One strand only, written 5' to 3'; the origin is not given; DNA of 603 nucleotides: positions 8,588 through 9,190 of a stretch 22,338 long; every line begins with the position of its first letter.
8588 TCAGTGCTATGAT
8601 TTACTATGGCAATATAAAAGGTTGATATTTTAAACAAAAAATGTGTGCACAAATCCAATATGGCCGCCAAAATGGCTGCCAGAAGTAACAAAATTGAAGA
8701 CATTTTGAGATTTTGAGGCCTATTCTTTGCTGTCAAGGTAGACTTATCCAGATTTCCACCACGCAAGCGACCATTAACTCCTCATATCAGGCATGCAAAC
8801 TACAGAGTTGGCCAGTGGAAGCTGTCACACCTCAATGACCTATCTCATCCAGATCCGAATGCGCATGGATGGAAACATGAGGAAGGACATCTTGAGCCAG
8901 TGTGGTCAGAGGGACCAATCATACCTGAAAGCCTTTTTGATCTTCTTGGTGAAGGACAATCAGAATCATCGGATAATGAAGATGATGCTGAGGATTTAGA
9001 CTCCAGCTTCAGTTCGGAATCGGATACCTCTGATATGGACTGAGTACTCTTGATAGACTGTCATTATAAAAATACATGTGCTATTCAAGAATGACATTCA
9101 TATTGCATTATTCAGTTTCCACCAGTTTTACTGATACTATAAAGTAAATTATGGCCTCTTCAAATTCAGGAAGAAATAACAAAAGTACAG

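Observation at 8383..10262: About 1.9-kb composite element: ~360-bp tandem monomers dense in GCCAT(N)TTGG (YY1-core-like) motifs, capped by ~390-bp inverted copies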

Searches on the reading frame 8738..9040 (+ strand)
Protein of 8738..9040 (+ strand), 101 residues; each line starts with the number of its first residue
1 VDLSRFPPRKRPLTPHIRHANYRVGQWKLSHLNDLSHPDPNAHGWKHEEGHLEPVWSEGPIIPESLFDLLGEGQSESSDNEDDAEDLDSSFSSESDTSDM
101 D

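Call 10: search_protein_families(library=pfam, proteins=[window:8738-9040:+], max_evalue=1)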
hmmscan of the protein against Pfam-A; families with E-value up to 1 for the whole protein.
seq(101 aa): 0 families

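Call 11: find_homologous_proteins(query=window:8738-9040:+, max_evalue=0.01)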
Query seq(101 aa): 3 candidates shared short words with the query, none scored E <= 0.01.
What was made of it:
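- Tried and rejected: Word-indexed protein search with the peptide alone: nothing (call 11).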

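Call 22: search_protein_representatives(protein=window:8738-9040:+)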
Query: 101 residues. Proteins with E-value up to 0.001 (for the whole library): 489; up to 1e-10: 63; up to 1e-30: 0. The best 150 are listed.
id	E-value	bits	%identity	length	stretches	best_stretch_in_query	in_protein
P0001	1.2e-21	93.4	56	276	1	1-100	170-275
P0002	3.2e-19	85.6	48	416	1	1-99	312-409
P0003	2.2e-18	82.9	44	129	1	1-94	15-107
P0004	9.8e-18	80.8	45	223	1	1-99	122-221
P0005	1.1e-17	80.6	53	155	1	1-74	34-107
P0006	1.2e-17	80.5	46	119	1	1-96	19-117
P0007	3.1e-16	76.0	42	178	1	1-97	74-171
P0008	3.4e-16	75.8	47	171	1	1-85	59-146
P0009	4.5e-16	75.4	46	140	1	1-97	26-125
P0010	8.4e-16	74.6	42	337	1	1-91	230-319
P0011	1.9e-15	73.4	38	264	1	2-101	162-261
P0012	3.5e-15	72.5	42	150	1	1-85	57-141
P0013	8.5e-15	71.3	47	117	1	1-98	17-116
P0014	8.8e-15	71.3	40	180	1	1-95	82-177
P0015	1.0e-14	71.0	50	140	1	1-76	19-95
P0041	6.3e-12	62.1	45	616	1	1-99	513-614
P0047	1.4e-11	60.9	45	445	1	1-98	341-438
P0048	2.0e-11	60.4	42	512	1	1-97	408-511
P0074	2.1e-10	57.2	37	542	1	1-101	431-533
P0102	1.9e-09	54.1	43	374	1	1-90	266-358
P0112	5.5e-09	52.6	43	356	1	1-101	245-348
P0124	3.0e-08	50.3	48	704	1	1-63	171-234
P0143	7.0e-08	49.0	41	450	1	4-69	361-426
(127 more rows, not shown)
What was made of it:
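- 8738..9043 (+): Remnant of the transposase gene: the last 101 codons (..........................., then an acidic Ser/Asp/Glu tail) plus the stop codon. The conserved Cys of the LPPC motif is Arg here. HMMER search: 489 hits at E<=1e-3, best 1.2e-21, all aligned to the C-terminus of proteins of up to about 620 aa (call 22).
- On AcademX (Academ superfamily): Window 8738-9040 matches the C-terminal ~100 aa of 489 proteins, best E=1.2e-21 (call 22).
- Tried and rejected: The exhaustive HMMER search was needed (call 22).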

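Call 24: search_protein_families(library=pfam, proteins=[P0041, P0048, P0074, P0047, P0002, P0124, P0143, P0102, P0112, P0001], max_evalue=0.01)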
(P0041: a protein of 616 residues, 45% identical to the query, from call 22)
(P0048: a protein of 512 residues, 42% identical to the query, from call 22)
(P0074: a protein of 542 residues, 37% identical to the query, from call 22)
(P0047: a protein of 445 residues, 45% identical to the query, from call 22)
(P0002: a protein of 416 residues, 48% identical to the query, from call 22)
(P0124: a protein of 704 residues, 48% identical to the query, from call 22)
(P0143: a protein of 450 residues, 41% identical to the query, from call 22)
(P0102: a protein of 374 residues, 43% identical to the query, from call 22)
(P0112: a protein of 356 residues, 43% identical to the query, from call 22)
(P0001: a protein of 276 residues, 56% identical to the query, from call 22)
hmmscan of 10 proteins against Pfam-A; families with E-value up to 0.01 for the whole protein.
P0041 (616 aa): 0 families

P0048 (512 aa): 0 families

P0074 (542 aa): 0 families

P0047 (445 aa): 0 families

P0002 (416 aa): 0 families

P0124 (704 aa): 15 families
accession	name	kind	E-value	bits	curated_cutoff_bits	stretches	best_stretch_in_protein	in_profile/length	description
PF07679.22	I-set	-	1.3e-78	259.6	23.7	6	347-442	1-90/90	Immunoglobulin I-set domain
PF13927.12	Ig_3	-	3.3e-78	258.7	30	6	347-429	2-78/78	Immunoglobulin domain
PF13895.12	Ig_2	-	7.6e-57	189.9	27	5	347-437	2-72/79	Immunoglobulin domain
PF00047.31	ig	-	4.4e-47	158.7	21.8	5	264-333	3-76/81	Immunoglobulin domain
PF08205.18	C2-set_2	-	4.1e-21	75.3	21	2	259-303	3-50/89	CD80-like C2-set immunoglobulin domain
PF07686.23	V-set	-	9.4e-17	61.6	26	0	309-339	74-105/109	Immunoglobulin V-set domain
PF25305.1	Ig_PDGFR_d4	-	1.1e-11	45.3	27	0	40-70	12-42/140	Platelet-derived growth factor receptor Ig-like domain 4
PF07654.21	C1-set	-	4.4e-11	43.4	21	0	356-431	9-85/86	Immunoglobulin C1-set domain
PF16681.11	Ig_5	-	3e-09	37.6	27.3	0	457-532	5-70/82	Ig-like domain on T-cell surface glycoprotein CD3 epsilon chain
PF17736.7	Ig_C17orf99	-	3.2e-08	34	26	0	549-623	15-88/95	C17orf99 Ig domain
PF08204.17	V-set_CD47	-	5.1e-08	33.1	21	0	475-534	48-102/111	CD47 immunoglobulin-like domain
PF22971.2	Ig_VEGFR-1-like_5th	-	4.7e-07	30.5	27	0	355-383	16-44/130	VEGFR-1-like, immunoglobulin-like domain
PF16680.11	Ig_4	-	7.7e-06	26.8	30.1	0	273-332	5-54/71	T-cell surface glycoprotein CD3 delta chain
PF18452.7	Ig_6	-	1e-05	25.8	25.5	0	484-536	60-109/128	Immunoglobulin domain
PF06832.18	BiPBP_C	-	0.005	17.1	26.8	0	365-393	34-61/90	Penicillin-Binding Protein C-terminus Family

P0143 (450 aa): 0 families

P0102 (374 aa): 0 families

P0112 (356 aa): 0 families

P0001 (276 aa): 0 families

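Call 27: search_solved_structures(query=A1, max_evalue=10, show_alignments=2)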
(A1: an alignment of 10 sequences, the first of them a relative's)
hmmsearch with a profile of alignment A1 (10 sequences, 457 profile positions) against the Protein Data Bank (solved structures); distinct sequences matched with E-value up to 10: 0.
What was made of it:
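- On AcademX (Academ superfamily): No Pfam or PDB sequence hit was found (calls 24, 27).
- Tried and rejected: PDB sequence search with the family profile: nothing (call 27).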

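Call 28: find_homologous_proteins(query=A1, max_evalue=0.00001)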
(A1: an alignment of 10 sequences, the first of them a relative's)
Query A1 (10 sequences) (616 aa, profile of the alignment): 735 proteins with E <= 0.00001 among 8000 candidates; the best 120 are listed.
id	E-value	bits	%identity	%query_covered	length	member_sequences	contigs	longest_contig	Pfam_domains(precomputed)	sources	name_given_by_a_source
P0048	7.7e-206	702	39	78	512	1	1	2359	-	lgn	-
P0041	1.1e-189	649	100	100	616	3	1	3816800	-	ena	-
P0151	6.8e-174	597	38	94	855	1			-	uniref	uniref:uncharacterized protein n=3 Tax=Myxine glutinosa TaxID=7769 RepID=UPI00358E53D5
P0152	7.4e-170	584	41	91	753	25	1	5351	-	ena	-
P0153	2.8e-164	565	38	92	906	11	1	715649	-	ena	-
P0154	2.3e-161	556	40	96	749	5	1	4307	-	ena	-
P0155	3.1e-161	555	39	95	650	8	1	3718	-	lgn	-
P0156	5.0e-160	551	41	91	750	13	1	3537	-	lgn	-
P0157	5.8e-159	548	39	92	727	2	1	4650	-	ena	-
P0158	2.1e-158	546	41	70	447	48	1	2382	-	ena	-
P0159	2.1e-156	539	37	91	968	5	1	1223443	-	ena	-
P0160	3.4e-153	529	48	88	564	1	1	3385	-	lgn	-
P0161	4.0e-153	528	51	75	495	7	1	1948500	-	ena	-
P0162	4.8e-153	528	42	75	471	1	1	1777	-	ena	-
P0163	5.1e-152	525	47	99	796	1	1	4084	-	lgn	-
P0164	1.2e-150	520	48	99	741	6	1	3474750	-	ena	-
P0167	3.6e-150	519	44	99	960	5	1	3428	-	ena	-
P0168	1.7e-149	516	58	91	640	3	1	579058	-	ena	-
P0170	1.3e-148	514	44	92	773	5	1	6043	PF20231.4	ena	-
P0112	1.2e-141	491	41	51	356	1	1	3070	-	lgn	-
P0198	5.7e-135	469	53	95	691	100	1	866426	-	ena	-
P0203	1.8e-132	460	47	90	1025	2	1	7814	-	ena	-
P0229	3.7e-110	387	35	93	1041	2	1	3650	PF20231.4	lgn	-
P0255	4.8e-104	367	37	92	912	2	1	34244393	-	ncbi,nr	ncbi:uncharacterized protein LOC118414705 [Branchiostoma floridae]|nr:uncharacterized protein LOC118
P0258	1.7e-103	365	37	95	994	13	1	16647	PF20231.4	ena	-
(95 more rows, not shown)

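Call 29: search_protein_families(library=pfam, proteins=[P0151, P0153, P0159, P0167, P0170, P0229, P0258, P0203, P0255, P0198], max_evalue=0.1)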
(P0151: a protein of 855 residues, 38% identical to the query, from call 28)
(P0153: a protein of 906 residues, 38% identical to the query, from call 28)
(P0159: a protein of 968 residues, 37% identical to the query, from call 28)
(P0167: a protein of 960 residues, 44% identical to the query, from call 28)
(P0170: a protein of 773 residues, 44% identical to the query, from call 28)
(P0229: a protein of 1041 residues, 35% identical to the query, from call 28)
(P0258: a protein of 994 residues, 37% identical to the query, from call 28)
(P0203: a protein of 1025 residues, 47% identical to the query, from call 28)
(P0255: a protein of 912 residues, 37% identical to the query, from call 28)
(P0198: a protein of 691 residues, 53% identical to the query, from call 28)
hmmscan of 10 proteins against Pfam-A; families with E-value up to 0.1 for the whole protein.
P0151 (855 aa): 0 families

P0153 (906 aa): 0 families

P0159 (968 aa): 1 family
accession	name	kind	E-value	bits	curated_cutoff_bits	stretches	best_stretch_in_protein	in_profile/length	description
PF20231.3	DUF6589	-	0.0012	18.1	27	1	113-347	137-358/410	Family of unknown function (DUF6589)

P0167 (960 aa): 1 family
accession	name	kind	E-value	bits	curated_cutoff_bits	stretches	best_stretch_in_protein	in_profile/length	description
PF20231.3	DUF6589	-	0.00014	21.1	27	1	210-307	268-363/410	Family of unknown function (DUF6589)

P0170 (773 aa): 2 families
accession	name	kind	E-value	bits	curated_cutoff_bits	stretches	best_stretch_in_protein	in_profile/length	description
PF20231.3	DUF6589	-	3.4e-06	26.5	27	1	32-125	269-362/410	Family of unknown function (DUF6589)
PF24988.1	NEW1_HB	-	0.073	13.7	27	0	599-658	26-84/87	NEW1 helical bundle domain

P0229 (1041 aa): 1 family
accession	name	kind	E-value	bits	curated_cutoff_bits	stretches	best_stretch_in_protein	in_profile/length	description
PF20231.3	DUF6589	-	3.1e-06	26.6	27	1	149-384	134-359/410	Family of unknown function (DUF6589)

P0258 (994 aa): 1 family
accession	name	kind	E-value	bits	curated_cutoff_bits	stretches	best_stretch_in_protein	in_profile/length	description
PF20231.3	DUF6589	-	1.2e-05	24.6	27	1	124-373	121-360/410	Family of unknown function (DUF6589)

P0203 (1025 aa): 1 family
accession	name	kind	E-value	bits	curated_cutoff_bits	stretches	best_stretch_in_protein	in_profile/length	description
PF19869.4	DUF6342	-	0.07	13.8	25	0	752-824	9-83/99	Family of unknown function (DUF6342)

P0255 (912 aa): 2 families
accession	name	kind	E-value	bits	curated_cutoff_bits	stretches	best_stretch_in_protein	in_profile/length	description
PF03638.21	TCR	-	0.0077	16.9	23.5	1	855-888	3-37/38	Tesmin/TSO1-like CXC domain, cysteine-rich domain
PF10506.14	USHBP1_PDZ-bd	-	0.032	14.8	24.5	0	280-320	12-49/65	Harmonin-binding protein USHBP1, PDZ-binding domain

P0198 (691 aa): 2 families
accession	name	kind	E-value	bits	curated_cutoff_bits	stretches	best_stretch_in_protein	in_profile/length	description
PF21133.2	CAA_C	-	0.017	15.3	22.2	1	5-102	23-120/144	CCA-adding enzyme, C-terminal domain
PF25570.1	TPR_DENND3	-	0.027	14.9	27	1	648-684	76-112/115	DENND3-like, TPR repeats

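Call 30: find_encoding_contigs(protein=P0198, flank=6000, max_places=4)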
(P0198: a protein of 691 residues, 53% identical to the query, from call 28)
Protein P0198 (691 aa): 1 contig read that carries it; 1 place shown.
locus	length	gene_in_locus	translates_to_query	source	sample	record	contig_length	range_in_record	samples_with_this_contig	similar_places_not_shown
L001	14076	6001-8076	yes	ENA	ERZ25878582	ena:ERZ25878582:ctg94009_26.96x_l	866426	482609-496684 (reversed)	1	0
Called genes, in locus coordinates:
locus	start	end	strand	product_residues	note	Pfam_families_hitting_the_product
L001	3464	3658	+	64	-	-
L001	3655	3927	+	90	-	-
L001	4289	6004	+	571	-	-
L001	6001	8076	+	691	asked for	-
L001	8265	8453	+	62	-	-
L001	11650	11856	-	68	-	-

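Call 33: search_protein_families(library=pfam, proteins=[L001:4289-6001:+, L001:3464-3655:+, L001:3655-3924:+], max_evalue=0.1)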
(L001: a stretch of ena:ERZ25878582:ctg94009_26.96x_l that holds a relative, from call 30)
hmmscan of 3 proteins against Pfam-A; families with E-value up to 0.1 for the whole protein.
L001:4289-6001:+ (571 aa): 1 family
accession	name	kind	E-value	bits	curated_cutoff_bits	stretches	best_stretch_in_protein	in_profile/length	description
PF01955.23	CbiZ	-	0.061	13.7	27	0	310-359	96-139/191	Adenosylcobinamide amidohydrolase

L001:3464-3655:+ (64 aa): 0 families

L001:3655-3924:+ (90 aa): 1 family
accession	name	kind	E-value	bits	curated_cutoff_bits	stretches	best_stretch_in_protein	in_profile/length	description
PF12752.12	SUZ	-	0.047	14.8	25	1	35-85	5-41/56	SUZ domain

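Call 47: find_encoding_contigs(protein=P0164, flank=8000, max_places=3)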
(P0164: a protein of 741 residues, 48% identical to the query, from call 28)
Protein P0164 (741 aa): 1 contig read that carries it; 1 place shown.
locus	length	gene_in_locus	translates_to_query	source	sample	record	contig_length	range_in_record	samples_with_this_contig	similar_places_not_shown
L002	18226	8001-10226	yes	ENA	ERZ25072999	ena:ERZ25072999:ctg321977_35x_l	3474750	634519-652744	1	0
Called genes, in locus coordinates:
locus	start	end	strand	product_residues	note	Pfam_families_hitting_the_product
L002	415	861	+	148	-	-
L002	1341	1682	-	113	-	-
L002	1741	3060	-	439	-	PF13855:LRR_8, PF13306:LRR_5, PF12799:LRR_4 (weak), PF13855:LRR_8, PF12799:LRR_4 (weak), PF13855:LRR_8, PF12799:LRR_4 (weak), PF13855:LRR_8 (weak), +2 more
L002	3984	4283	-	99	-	-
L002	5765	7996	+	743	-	-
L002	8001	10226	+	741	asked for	-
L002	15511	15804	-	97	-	-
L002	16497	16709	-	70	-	-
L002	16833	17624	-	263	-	-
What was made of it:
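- In L001 and L002 the gene continues upstream into a 571- or 743-aa ORF (calls 30, 47).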

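Call 48: find_encoding_contigs(protein=P0168, flank=8000, max_places=3)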
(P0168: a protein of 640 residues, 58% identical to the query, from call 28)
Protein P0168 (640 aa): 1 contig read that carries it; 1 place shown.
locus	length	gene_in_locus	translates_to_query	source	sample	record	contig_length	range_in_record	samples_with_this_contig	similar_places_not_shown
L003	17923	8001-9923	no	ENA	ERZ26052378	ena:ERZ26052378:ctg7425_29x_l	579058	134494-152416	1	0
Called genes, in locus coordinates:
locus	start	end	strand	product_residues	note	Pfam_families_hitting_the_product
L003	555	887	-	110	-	-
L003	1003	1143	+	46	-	-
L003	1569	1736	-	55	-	-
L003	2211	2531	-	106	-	-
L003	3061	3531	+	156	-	-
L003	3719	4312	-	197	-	-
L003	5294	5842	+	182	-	-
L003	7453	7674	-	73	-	-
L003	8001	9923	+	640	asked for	-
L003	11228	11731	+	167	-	-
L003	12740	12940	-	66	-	-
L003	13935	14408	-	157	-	-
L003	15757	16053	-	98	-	-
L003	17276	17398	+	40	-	-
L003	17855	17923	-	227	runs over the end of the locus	-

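Call 49: find_encoding_contigs(protein=P0159, flank=8000, max_places=3)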
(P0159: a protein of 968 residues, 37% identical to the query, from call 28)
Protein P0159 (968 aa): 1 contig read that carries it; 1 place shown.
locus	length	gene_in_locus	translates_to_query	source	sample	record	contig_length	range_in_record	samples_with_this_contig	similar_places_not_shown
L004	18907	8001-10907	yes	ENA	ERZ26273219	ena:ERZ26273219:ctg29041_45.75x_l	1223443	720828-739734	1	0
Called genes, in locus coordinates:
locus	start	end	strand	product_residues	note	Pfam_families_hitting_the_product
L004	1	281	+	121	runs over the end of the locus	-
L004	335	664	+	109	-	-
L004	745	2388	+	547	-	-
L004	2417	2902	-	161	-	PF13920:zf-C3HC4_3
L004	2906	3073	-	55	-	-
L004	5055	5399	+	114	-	-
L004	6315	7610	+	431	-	-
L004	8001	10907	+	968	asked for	-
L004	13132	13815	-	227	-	-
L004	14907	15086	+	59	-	-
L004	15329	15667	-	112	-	-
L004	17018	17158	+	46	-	-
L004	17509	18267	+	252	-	PF02023:SCAN (weak)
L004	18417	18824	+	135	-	-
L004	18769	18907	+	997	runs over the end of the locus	PF17921:Integrase_H2C2, PF00665:rve, PF22938:Integrase_p58_C, PF00078:RVT_1, PF17917:RT_RNaseH, PF17919:RT_RNaseH_2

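Call 70: predict_structure(alignment_id=A2)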
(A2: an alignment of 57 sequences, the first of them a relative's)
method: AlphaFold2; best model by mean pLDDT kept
length: 741 residues; sequences in the alignment: 57
mean_pLDDT: 81.8   pTM: 0.76
mean pLDDT of the five models: 81.8, 80.9, 80.7, 80.5, 79.8
residues with pLDDT >= 90: 371; 70-90: 211; 50-70: 81; < 50: 78
segments of 3 or more residues with pLDDT < 50: 76-81, 86-101, 135-144, 170-175, 633-640, 715-741
pLDDT, mean of each block of 10 residues (from residue 1): 77 81 92 87 88 87 77 53 48 41 55 57 54 50 52 70 56 54 74 87 93 92 86 83 84 79 79 88 90 87 92 92 95 91 95 95 95 84 79 90 89 96 97 97 97 97 96 97 91 96 96 94 89 95 95 94 91 96 94 97 96 95 74 43 82 97 97 94 92 91 89 47 29 27 30
secondary structure, 60 per line:
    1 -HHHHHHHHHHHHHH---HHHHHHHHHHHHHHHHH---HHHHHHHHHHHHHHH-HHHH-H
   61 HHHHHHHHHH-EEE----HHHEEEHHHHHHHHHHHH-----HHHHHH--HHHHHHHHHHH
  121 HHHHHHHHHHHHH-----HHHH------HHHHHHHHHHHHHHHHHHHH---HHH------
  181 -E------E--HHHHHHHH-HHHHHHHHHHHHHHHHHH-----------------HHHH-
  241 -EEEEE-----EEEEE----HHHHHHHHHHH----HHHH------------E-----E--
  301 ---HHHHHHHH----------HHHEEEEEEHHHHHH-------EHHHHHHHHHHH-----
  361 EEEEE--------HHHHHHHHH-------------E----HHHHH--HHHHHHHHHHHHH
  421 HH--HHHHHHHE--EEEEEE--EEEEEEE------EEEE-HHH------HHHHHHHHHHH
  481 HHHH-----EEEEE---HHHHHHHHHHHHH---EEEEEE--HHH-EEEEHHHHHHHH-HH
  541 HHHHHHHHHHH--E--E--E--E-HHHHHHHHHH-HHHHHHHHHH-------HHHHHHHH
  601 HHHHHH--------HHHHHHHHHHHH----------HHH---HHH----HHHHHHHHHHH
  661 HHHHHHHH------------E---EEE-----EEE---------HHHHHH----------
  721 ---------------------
elements in order (helices of 4 or more, strands of 3 or more residues): H2-15 H19-35 H39-53 H55-58 H60-70 E72-74 E82-84 H85-96 H102-107 H110-133 H139-142 H149-168 H192-199 H201-218 H236-239 E242-246 E252-256 H261-271 H276-279 H304-311 E325-330 H331-336 H345-355 E361-365 H374-382 H401-405 H408-422 H425-431 E435-440 E443-449 E456-459 H470-484 E490-494 H498-510 E514-519 E526-529 H530-537 H539-551 H565-574 H576-585 H593-606 H615-626 H650-668 E685-687 E693-695 H705-710

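Call 76: fold_search(model_id=the predicted structure, library=pdb)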
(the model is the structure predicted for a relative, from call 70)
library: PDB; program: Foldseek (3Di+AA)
matches with E <= 10: 506; with E <= 0.001: 3
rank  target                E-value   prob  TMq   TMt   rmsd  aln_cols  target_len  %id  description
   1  2y35_A                1.4e-04  1.00  0.27  0.20   9.3       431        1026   10  Crystal structure of Xrn1-substrate complex (released 2011-03-16)
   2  9exs_B                1.7e-04  1.00  0.29  0.33  14.9       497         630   10  Cryo-EM structure of Ch. thermophilum Rai1-Rat1 dimer. (released 2024-12-18)
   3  8yfe_C                1.8e-04  1.00  0.28  0.31  11.3       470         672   11  Cryo EM structure of Komagataella phaffii Rat1-Rai1 complex (released 2024-09-25)
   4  3fqd_A                1.1e-03  1.00  0.25  0.27  15.4       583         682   11  Crystal Structure of the S. pombe Rat1-Rai1 Complex (released 2009-02-03)
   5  8yf5_C                1.4e-03  1.00  0.27  0.29  13.1       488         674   12  Cryo EM structure of Komagataella phaffii Rat1-Rai1-Rtt103 complex (released 2024-09-25)
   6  8yf5_A                2.1e-03  1.00  0.30  0.32  11.6       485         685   10  Cryo EM structure of Komagataella phaffii Rat1-Rai1-Rtt103 complex (released 2024-09-25)
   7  8ifl_B                2.2e-02  0.18  0.08  0.12  19.1       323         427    7  Cryo-EM structure of tetrameric SPARTA gRNA-ssDNA target complex in state 1 (released 2024-01-17)
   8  6tux_A                4.7e-02  0.98  0.22  0.43   7.8       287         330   14  human XPG-DNA, Complex 2 (released 2020-09-16)
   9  6tur_BBB              4.9e-02  0.84  0.21  0.42  22.7       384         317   11  human XPG, Apo1 form (released 2020-09-16)
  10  9l56_A                5.7e-02  0.85  0.20  0.44  23.9       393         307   14  Plastid-localized exonuclease 1 (released 2025-07-16)
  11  4q0z_A                5.7e-02  0.80  0.19  0.37  12.5       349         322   11  The catalytic core of Rad2 in complex with DNA substrate (complex III) (released 2014-08-27)
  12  6tur_AAA              6.6e-02  0.87  0.22  0.44  18.5       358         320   12  human XPG, Apo1 form (released 2020-09-16)
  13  5fsh_A                6.9e-02  0.06  0.08  0.10  24.6       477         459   10  Crystal structure of Thermus thermophilus Csm6 (released 2016-01-27)
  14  4q10_B                7.6e-02  0.89  0.22  0.46  10.3       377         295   11  The catalytic core of Rad2 in complex with DNA substrate (complex IV) (released 2014-08-27)
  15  4q0w_A                7.6e-02  0.84  0.22  0.43  10.7       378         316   10  he catalytic core of Rad2 in complex with DNA substrate (complex II) (released 2014-08-27)
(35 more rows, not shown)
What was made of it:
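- On AcademX (Academ superfamily): In the relative P0164 the AlphaFold2 model (pLDDT 81.8) best matches Xrn1/Rat1 (E about 1e-4, probability 1.0), followed by XPG, Rad2 and T5 D15 (calls 70, 76).
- An AlphaFold2 model of P0164 (pLDDT 81.8, call 70) finds Xrn1/Rat1, XPG, Rad2 and T5 flap nuclease as its best solved-structure matches (call 76).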

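Call 99: search_protein_families(library=pfam, proteins=[L002:5765-7993:+, P0164, P0255], max_evalue=1)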
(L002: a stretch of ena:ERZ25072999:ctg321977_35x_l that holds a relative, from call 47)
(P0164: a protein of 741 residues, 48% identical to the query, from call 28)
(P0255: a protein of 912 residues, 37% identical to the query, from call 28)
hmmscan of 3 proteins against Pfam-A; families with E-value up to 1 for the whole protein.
L002:5765-7993:+ (743 aa): 1 family
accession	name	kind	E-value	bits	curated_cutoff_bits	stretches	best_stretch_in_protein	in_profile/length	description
PF23222.1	RRM_PARP14_1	-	0.46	10.9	27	0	7-42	25-61/80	PAR14-like, first RRM domain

P0164 (741 aa): 1 family
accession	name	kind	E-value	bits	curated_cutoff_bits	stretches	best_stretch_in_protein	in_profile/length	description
PF23044.1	SH3-C_UBE2O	-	0.1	13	21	1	681-716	27-64/68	UBE2O, ubiquitin binding SH3-C domain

P0255 (912 aa): 2 families
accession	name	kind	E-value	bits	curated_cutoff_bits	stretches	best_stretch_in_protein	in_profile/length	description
PF03638.21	TCR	-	0.0077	16.9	23.5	1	855-888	3-37/38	Tesmin/TSO1-like CXC domain, cysteine-rich domain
PF10506.14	USHBP1_PDZ-bd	-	0.032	14.8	24.5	1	280-320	12-49/65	Harmonin-binding protein USHBP1, PDZ-binding domain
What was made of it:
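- No DNA-binding domain was recognised in the proteins (calls 24, 29, 33, 99).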
